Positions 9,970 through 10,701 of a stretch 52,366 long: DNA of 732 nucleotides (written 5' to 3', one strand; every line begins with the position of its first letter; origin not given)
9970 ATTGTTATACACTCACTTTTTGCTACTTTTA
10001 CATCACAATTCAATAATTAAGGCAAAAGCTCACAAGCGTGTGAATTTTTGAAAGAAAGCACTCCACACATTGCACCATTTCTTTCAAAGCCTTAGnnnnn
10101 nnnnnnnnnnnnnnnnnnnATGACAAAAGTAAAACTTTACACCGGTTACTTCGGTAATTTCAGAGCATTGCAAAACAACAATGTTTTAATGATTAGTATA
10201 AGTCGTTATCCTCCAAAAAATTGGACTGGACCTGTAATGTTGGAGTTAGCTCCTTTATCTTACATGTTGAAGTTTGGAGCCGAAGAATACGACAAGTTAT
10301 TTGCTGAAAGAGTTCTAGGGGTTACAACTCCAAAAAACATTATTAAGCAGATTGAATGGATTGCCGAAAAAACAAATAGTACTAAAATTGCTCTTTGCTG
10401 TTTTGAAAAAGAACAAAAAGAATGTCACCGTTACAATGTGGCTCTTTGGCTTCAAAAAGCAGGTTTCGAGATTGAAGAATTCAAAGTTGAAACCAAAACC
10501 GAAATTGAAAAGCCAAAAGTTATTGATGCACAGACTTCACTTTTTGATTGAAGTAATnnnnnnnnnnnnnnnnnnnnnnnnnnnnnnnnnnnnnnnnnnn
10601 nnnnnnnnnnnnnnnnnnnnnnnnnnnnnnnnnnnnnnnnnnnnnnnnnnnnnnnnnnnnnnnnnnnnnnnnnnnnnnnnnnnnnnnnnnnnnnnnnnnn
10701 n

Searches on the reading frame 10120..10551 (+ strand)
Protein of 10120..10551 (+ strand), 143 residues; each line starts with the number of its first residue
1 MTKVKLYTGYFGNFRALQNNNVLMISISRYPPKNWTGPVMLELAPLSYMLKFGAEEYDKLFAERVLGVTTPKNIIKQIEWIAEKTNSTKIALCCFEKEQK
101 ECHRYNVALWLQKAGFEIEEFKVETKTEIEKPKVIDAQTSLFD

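Call 9: search_protein_families(library=pfam, proteins=[window:10120-10551:+], max_evalue=0.01)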
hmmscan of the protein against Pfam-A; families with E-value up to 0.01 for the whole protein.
window:10120-10551:+ (143 aa): 2 families
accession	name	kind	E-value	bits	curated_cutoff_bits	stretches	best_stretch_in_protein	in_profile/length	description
PF22751.1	DUF488-N3a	-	3.1e-05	24.7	27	1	22-114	15-117/118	Active DUF488-N3 subclade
PF04343.18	DUF488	-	0.0016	19.5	22.2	1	73-110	84-120/121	Domain of unknown function DUF488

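Call 10: search_protein_families(library=phrogs, proteins=[window:10120-10551:+], max_evalue=0.001)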
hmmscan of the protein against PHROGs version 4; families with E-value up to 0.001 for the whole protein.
window:10120-10551:+ (143 aa): 1 family
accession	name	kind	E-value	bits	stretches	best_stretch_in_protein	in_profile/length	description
phrog_2450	-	unknown function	7.1e-23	82.7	1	3-134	37-173/346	-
